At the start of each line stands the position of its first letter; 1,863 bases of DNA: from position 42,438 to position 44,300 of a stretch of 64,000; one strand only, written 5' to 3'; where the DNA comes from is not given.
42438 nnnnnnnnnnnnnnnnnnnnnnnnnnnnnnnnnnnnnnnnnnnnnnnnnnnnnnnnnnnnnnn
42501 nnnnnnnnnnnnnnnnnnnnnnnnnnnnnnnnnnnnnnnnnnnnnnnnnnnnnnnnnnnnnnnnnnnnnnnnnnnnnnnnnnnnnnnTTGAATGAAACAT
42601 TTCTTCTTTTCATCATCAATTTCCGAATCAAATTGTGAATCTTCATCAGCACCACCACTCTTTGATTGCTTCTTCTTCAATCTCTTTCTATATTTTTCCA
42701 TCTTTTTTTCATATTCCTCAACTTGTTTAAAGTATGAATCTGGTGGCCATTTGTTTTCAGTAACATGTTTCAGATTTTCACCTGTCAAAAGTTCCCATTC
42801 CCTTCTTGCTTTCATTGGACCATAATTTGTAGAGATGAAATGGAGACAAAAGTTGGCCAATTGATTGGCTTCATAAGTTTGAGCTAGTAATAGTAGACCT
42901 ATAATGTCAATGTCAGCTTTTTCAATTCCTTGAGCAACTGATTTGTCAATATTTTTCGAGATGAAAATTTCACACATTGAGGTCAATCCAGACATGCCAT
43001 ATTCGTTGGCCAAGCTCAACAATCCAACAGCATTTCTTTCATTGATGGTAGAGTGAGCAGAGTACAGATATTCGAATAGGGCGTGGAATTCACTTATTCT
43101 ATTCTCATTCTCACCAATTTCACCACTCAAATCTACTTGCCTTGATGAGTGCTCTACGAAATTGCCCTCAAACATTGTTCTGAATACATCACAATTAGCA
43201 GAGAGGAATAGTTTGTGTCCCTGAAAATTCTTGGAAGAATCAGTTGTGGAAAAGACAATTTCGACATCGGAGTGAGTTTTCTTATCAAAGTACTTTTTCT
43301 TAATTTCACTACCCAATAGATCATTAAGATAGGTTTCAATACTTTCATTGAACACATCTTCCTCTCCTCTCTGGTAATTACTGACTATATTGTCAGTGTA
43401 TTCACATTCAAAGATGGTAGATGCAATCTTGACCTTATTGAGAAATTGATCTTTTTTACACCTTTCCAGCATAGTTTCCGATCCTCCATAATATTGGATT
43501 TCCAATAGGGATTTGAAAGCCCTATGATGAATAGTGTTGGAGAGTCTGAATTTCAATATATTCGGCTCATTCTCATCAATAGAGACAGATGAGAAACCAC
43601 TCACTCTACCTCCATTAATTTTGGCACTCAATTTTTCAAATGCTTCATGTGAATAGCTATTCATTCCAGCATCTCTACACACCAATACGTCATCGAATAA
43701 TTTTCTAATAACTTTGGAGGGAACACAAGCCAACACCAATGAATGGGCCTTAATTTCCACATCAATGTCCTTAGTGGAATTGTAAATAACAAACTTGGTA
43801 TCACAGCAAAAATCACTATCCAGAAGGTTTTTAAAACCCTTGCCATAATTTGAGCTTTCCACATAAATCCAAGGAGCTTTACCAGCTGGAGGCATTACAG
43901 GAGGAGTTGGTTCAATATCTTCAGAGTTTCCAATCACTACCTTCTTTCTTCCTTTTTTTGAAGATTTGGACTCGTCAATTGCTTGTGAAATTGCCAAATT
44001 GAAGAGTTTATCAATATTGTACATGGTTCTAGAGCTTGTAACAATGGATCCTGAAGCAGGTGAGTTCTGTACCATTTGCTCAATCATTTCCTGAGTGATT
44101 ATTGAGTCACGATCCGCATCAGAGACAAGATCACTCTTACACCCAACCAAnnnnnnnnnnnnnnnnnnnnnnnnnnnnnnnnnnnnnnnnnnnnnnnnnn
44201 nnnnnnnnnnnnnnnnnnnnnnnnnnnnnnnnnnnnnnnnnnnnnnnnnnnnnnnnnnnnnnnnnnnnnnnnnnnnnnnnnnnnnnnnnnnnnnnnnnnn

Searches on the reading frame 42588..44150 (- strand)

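Call 63: search_protein_families(library=pfam, proteins=[window:42588-44150:-], max_evalue=0.001)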
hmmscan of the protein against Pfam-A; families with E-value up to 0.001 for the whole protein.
window:42588-44150:- (521 aa): 1 family
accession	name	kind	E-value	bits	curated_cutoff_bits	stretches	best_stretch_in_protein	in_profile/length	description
PF00651.37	BTB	-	2.2e-22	79.8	20.5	1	286-400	3-109/110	BTB/POZ domain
